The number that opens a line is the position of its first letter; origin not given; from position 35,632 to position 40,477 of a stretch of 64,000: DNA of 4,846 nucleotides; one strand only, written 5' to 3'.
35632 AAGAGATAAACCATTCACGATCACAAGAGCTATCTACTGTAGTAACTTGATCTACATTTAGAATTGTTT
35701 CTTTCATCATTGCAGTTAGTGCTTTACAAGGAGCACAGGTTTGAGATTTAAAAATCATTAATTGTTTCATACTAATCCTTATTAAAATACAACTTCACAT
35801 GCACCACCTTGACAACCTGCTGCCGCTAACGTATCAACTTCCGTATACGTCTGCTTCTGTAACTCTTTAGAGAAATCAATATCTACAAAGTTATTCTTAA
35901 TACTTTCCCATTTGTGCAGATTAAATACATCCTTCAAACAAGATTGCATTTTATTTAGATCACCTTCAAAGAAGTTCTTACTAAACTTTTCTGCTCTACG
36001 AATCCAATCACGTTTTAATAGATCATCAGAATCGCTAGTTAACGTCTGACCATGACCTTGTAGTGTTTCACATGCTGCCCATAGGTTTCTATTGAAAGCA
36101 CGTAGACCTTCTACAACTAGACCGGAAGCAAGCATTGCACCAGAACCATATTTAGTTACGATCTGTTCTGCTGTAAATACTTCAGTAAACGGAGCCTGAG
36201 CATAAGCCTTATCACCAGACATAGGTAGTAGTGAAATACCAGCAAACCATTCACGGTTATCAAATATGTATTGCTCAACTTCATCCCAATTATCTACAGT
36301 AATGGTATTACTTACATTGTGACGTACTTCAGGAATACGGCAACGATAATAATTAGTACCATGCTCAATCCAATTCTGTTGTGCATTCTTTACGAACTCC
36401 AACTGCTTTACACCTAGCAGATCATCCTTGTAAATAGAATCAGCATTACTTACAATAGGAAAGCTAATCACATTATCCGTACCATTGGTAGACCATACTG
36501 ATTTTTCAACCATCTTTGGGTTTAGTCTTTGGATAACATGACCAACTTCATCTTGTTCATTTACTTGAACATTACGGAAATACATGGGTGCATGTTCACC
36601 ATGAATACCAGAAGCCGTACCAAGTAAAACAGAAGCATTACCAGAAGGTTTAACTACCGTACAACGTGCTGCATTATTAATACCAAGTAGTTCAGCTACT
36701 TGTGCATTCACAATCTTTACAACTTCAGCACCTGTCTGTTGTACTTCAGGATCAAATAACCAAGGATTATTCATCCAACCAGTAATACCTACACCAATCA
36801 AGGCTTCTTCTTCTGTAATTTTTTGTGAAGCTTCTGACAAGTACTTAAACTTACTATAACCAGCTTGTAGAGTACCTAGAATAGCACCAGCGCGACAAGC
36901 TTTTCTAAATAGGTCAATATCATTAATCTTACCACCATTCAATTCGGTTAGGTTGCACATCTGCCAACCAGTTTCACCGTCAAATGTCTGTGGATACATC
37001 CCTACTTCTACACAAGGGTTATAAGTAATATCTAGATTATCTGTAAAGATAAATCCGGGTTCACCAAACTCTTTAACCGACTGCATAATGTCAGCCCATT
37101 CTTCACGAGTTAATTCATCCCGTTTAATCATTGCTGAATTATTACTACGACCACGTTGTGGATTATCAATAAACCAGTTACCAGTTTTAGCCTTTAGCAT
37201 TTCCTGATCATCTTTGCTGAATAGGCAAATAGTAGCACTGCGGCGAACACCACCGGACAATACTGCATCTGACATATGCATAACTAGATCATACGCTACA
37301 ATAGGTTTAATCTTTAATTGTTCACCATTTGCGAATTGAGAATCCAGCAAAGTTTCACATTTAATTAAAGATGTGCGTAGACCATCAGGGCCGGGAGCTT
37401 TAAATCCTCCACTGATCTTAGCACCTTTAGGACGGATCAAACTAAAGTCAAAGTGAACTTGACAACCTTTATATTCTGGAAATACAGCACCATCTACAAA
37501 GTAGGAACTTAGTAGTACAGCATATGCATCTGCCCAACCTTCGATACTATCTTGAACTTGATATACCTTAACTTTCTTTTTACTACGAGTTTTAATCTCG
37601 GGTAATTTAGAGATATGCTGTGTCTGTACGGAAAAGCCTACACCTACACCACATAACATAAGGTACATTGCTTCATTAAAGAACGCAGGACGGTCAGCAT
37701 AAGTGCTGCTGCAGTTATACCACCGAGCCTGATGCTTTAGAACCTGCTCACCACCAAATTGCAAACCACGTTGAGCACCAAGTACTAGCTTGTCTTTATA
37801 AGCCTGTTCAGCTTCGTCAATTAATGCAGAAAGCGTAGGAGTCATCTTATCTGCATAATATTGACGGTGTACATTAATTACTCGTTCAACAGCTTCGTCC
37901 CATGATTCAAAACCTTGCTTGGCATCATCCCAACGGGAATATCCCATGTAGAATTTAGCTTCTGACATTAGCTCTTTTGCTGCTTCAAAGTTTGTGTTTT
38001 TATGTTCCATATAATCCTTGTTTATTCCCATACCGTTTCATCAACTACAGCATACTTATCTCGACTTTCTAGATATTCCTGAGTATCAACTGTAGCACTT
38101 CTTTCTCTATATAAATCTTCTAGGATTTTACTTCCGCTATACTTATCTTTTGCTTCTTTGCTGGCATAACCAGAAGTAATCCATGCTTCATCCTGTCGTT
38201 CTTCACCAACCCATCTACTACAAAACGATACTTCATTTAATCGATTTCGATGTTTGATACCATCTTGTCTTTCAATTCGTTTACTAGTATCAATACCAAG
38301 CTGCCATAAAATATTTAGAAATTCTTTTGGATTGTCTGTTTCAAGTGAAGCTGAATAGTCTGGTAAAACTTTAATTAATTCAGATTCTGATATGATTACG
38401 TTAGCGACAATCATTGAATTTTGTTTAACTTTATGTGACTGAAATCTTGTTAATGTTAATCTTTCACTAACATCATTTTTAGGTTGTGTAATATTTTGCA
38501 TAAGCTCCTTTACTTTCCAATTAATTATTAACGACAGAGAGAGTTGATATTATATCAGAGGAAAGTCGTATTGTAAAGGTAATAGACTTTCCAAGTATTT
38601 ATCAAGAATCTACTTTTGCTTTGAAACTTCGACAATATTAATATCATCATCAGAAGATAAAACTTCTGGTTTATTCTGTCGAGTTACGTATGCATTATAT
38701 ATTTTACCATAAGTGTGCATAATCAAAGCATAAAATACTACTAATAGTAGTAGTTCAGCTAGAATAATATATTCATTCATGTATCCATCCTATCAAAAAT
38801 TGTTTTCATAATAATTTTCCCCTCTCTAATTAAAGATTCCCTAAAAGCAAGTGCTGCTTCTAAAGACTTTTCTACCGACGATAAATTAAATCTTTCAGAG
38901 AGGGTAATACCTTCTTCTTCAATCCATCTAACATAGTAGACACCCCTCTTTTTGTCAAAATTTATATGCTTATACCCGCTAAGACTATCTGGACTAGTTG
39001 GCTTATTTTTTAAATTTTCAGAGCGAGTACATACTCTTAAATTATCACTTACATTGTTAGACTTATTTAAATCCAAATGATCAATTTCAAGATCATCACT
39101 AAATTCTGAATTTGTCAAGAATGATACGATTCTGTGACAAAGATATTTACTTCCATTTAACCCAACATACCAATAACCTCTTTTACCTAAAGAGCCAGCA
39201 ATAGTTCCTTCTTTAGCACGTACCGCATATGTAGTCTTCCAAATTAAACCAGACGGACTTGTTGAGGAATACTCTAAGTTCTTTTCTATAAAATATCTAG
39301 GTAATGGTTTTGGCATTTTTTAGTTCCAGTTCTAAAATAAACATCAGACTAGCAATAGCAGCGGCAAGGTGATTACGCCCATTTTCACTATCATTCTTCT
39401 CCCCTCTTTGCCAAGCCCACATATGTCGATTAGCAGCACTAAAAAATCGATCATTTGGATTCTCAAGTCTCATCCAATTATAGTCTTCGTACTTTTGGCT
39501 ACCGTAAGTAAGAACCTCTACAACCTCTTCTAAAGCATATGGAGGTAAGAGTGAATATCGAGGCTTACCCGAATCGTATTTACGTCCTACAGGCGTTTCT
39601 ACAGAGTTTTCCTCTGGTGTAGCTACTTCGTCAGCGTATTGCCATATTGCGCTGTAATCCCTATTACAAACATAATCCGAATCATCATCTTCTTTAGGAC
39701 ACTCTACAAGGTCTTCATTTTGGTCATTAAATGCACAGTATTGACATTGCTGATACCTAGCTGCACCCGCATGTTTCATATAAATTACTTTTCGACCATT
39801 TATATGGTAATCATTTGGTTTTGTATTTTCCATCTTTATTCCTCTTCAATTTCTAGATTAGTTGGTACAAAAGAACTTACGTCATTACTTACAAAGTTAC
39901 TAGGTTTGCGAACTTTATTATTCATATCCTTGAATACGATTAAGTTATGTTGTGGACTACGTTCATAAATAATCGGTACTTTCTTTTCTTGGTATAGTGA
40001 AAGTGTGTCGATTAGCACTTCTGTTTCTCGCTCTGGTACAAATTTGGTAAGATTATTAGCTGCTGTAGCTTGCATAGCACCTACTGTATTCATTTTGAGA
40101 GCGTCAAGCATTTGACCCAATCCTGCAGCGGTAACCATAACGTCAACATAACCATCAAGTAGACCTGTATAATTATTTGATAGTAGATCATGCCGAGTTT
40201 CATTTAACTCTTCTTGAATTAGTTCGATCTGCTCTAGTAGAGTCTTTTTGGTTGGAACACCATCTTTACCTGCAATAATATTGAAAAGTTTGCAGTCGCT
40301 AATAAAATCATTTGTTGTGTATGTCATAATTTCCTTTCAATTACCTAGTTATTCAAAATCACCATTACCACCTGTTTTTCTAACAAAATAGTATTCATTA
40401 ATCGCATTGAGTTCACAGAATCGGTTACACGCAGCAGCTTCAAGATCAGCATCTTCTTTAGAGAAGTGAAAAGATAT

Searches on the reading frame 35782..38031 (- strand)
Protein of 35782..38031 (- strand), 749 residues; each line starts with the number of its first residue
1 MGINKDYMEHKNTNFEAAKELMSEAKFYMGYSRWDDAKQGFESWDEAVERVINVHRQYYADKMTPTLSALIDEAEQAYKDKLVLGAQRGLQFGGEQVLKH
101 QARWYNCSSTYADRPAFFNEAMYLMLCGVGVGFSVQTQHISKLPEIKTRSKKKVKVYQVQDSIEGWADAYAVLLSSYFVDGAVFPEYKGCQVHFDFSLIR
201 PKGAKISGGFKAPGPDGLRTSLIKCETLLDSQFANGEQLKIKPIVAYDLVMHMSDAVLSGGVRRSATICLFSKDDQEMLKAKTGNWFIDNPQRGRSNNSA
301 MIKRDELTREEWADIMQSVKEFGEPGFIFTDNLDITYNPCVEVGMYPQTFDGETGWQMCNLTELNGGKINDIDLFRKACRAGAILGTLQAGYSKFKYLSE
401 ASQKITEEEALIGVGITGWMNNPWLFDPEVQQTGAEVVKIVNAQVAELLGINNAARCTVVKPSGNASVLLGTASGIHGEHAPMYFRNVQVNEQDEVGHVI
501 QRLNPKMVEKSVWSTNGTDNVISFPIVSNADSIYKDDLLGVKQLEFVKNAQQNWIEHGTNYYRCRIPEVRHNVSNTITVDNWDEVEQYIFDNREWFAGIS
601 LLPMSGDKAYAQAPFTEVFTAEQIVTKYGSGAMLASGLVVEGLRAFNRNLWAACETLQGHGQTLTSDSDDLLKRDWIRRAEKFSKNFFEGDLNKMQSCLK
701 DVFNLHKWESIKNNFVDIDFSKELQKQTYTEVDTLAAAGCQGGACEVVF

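Call 75: search_protein_families(library=phrogs, proteins=[window:35782-38031:-], max_evalue=0.00001)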
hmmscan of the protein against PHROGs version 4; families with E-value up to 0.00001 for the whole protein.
window:35782-38031:- (749 aa): 1 family
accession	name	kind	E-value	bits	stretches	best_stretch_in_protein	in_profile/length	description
phrog_367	-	DNA, RNA and nucleotide metabolism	1.1e-89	302.5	1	18-619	30-664/701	ribonucleotide reductase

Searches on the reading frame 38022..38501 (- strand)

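Call 103: search_protein_families(library=phrogs, proteins=[window:38022-38501:-], max_evalue=0.0001)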
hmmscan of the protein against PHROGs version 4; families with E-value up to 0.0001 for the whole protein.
window:38022-38501:- (159 aa): 2 families
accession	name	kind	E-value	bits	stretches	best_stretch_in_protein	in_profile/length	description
phrog_3506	-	DNA, RNA and nucleotide metabolism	8.5e-11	42.7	1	34-121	3-88/115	thymidylate synthase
phrog_4007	-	unknown function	4.7e-06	27.8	1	33-109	25-98/108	-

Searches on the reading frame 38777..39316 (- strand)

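Call 75: search_protein_families(library=phrogs, proteins=[window:38777-39316:-], max_evalue=0.00001)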
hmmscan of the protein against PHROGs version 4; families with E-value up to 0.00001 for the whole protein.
window:38777-39316:- (179 aa): 7 families
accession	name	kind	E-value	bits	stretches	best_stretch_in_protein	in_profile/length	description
phrog_99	-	DNA, RNA and nucleotide metabolism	4.1e-33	116.6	1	10-131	114-230/383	HNH endonuclease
phrog_4578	-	DNA, RNA and nucleotide metabolism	1.4e-15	58.3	1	67-138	21-91/130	HNH endonuclease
phrog_59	-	DNA, RNA and nucleotide metabolism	1.2e-14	55.6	1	19-103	152-233/423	HNH endonuclease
phrog_3593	-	DNA, RNA and nucleotide metabolism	2.9e-09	37.9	1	41-144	76-180/210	HNH endonuclease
phrog_959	-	DNA, RNA and nucleotide metabolism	6.3e-08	33.5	1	24-108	25-109/138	HNH endonuclease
phrog_826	-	DNA, RNA and nucleotide metabolism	1.7e-06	28.8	1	41-106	90-159/281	HNH endonuclease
phrog_15471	-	DNA, RNA and nucleotide metabolism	6.2e-06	27.2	1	55-105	30-80/183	HNH endonuclease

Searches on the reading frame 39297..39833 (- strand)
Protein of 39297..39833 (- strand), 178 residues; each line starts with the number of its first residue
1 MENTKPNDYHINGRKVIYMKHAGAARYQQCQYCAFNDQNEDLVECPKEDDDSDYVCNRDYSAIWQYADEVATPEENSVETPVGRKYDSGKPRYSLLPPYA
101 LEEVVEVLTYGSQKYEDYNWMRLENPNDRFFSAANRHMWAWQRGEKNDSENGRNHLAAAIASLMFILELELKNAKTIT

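Call 75: search_protein_families(library=phrogs, proteins=[window:39297-39833:-], max_evalue=0.00001)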
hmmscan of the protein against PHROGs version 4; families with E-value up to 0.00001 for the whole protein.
window:39297-39833:- (178 aa): 9 families
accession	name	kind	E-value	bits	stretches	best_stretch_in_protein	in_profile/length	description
phrog_801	-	DNA, RNA and nucleotide metabolism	7.7e-40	138.9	1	45-174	66-191/476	dATP / dGTP pyrophosphohydrolase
phrog_19680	-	unknown function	1.4e-31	111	1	58-175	66-185/188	-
phrog_2252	-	lysis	5.2e-26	93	1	51-173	73-195/285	endolysin; inhibits RNA polymerase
phrog_5033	-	lysis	3.2e-23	83.6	1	69-176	63-174/178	endolysin; inhibits RNA polymerase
phrog_37590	-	unknown function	8e-16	59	1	76-167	38-140/341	-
phrog_11257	-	unknown function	4.7e-13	50.6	1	83-160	13-89/200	-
phrog_5332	-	unknown function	1.2e-10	42.3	1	89-170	121-201/215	-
phrog_16254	-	unknown function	2.9e-10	41.1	1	74-161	11-96/377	-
phrog_18716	-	unknown function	1.4e-07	32.7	1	80-172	13-99/114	-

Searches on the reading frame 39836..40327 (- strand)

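Call 75: search_protein_families(library=phrogs, proteins=[window:39836-40327:-], max_evalue=0.00001)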
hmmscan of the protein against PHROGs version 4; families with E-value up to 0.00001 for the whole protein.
window:39836-40327:- (163 aa): 1 family
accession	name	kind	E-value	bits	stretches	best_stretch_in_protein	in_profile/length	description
phrog_671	-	other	5.7e-17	62.5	1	4-155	534-658/678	nucleotide pyrophosphohydrolase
